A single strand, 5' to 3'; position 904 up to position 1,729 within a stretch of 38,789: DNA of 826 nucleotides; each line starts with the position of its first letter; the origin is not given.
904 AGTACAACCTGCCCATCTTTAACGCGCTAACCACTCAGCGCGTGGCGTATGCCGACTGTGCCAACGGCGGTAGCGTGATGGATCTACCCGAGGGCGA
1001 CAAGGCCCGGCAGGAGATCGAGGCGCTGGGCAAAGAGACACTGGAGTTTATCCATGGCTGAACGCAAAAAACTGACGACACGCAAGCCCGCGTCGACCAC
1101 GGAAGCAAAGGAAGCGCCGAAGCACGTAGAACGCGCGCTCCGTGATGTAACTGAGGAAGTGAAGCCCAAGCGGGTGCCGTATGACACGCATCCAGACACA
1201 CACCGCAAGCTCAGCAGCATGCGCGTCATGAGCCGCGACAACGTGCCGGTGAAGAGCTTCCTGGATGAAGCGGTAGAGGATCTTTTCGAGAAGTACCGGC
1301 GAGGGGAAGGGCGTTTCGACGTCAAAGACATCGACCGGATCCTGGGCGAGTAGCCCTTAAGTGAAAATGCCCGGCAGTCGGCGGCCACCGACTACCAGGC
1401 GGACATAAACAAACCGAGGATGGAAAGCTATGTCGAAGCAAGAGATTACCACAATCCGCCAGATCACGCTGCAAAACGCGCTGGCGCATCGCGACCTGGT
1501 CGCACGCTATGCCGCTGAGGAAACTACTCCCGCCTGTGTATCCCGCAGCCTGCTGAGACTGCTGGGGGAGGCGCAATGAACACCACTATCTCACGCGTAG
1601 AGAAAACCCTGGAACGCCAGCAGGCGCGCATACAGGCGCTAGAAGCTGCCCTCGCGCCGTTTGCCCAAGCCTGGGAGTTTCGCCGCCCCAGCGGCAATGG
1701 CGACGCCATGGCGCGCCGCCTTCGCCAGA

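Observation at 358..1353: Dispersed arrays of 8-bp-periodic GTAC boxes at five control regions: candidate centromere-operator regulon of a type Ib ParA / ParG-like system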

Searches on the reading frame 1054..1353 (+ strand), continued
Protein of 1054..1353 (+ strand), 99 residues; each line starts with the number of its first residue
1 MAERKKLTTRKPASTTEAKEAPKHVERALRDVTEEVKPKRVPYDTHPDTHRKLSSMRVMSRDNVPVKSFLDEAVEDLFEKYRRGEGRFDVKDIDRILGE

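Call 85: find_related_loci(query=A1, collection=viral_contigs, flank=10000)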
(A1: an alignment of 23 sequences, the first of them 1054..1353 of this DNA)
Query A1 (99 aa) in viral_contigs; peptide patterns used: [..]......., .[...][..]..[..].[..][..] (x = any residue, [..] = any of these).
288 stretches matched a pattern; 31 encode a relative of the query (tblastn E <= 1e-3); 31 distinct loci.
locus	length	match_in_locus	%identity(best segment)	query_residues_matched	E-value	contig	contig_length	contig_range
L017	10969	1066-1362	100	1-99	4e-63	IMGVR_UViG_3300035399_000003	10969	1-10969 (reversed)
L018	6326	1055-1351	100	1-99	1e-62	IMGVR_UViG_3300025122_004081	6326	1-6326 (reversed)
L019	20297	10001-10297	100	1-99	1e-62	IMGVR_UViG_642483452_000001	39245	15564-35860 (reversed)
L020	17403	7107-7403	99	1-99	3e-62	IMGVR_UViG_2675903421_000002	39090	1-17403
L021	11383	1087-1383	98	1-99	2e-61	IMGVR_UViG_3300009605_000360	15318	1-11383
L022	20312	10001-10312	78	1-99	9e-45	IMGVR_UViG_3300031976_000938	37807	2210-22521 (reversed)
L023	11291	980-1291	72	1-99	1e-41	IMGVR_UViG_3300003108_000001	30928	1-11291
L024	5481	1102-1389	61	1-99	8e-33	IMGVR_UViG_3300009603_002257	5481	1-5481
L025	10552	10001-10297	60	1-98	5e-33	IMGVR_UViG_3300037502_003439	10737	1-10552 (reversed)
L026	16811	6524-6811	60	1-99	2e-32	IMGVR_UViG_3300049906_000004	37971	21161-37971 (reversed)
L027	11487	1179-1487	40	5-96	1e-19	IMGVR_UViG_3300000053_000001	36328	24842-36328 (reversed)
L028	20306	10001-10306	46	1-99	2e-18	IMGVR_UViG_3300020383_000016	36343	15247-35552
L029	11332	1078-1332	43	7-93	1e-17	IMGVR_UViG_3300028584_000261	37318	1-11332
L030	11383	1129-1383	43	7-93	2e-17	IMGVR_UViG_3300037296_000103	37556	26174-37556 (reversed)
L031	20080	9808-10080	38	6-96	8e-17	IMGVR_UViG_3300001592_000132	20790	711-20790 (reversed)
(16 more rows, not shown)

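Call 93: search_protein_families(library=phrogs, max_evalue=0.001, proteins=[window:1054-1353:+])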
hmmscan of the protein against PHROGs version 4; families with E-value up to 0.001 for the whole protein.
window:1054-1353:+ (99 aa): 1 family
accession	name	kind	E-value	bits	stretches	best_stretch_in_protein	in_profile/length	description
phrog_15913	-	unknown function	2.8e-36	125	1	3-92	2-88/88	-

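Call 95: fold_search(model_id=the predicted structure, library=viral)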
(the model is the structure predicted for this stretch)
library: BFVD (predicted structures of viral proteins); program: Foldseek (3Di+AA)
matches with E <= 10: 19; with E <= 0.001: 0
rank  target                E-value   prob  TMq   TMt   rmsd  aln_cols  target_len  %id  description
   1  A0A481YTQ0            1.5e+00  0.06  0.19  0.09  20.2       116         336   18  Histone 2A-domain-containing protein [Marseillevirus LCMAC102]
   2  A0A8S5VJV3            3.1e+00  0.05  0.24  0.14  18.9       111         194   11  (no name in the UniProt tables at hand)
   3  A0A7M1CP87            4.1e+00  0.04  0.24  0.25  19.6       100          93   16  Uncharacterized protein [Mycobacterium phage Suigeneris]
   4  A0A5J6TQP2            4.4e+00  0.06  0.26  0.22  14.6        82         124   16  (no name in the UniProt tables at hand)
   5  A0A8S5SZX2            4.7e+00  0.13  0.38  0.30  10.1        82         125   11  MatP C-terminal ribbon-helix-helix domain [Podoviridae sp. ctxqo3]
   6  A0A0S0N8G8            4.7e+00  0.08  0.35  0.31   6.9        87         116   14  Uncharacterized protein [Pseudomonas phage PaMx28]
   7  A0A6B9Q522            5.8e+00  0.03  0.26  0.11  19.6       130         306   18  (no name in the UniProt tables at hand)
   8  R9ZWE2                6.2e+00  0.04  0.24  0.27   8.7        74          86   12  Uncharacterized protein [Cellulophaga phage phi19:3]
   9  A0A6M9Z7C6            6.2e+00  0.02  0.21  0.06  21.2       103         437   14  Putative capsid protein [Riboviria sp.]
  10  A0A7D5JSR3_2          7.7e+00  0.06  0.28  0.03  11.7        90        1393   14  RNA-directed RNA polymerase L [Halophytophthora RNA virus 2]
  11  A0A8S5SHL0            7.7e+00  0.02  0.24  0.16  17.3        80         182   18  DNA-binding protein [Siphoviridae sp. ctBCr48]
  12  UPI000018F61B         7.7e+00  0.01  0.17  0.07  20.9       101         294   17  (no name look-up for this kind of identifier)
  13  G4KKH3                7.7e+00  0.01  0.19  0.16  15.3       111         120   18  (no name in the UniProt tables at hand)
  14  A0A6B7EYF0            8.2e+00  0.02  0.22  0.19  14.6       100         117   17  (no name in the UniProt tables at hand)
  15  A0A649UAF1            8.8e+00  0.03  0.26  0.22  16.7        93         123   16  Coat protein (Fragment) [Garlic virus D]
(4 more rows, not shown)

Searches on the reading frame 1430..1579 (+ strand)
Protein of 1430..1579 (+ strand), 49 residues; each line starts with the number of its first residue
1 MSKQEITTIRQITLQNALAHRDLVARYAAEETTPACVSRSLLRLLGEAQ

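Call 10: search_protein_families(library=pfam, max_evalue=0.1, proteins=[window:1430-1579:+])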
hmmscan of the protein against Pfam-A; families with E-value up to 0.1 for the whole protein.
window:1430-1579:+ (49 aa): 0 families

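Call 73: search_protein_families(library=ncbifam, max_evalue=0.01, proteins=[window:1430-1579:+])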
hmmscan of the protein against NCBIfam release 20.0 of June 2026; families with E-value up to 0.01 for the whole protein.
window:1430-1579:+ (49 aa): 0 families

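Call 93: search_protein_families(library=phrogs, max_evalue=0.001, proteins=[window:1430-1579:+])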
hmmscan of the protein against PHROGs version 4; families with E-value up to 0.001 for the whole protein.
window:1430-1579:+ (49 aa): 0 families
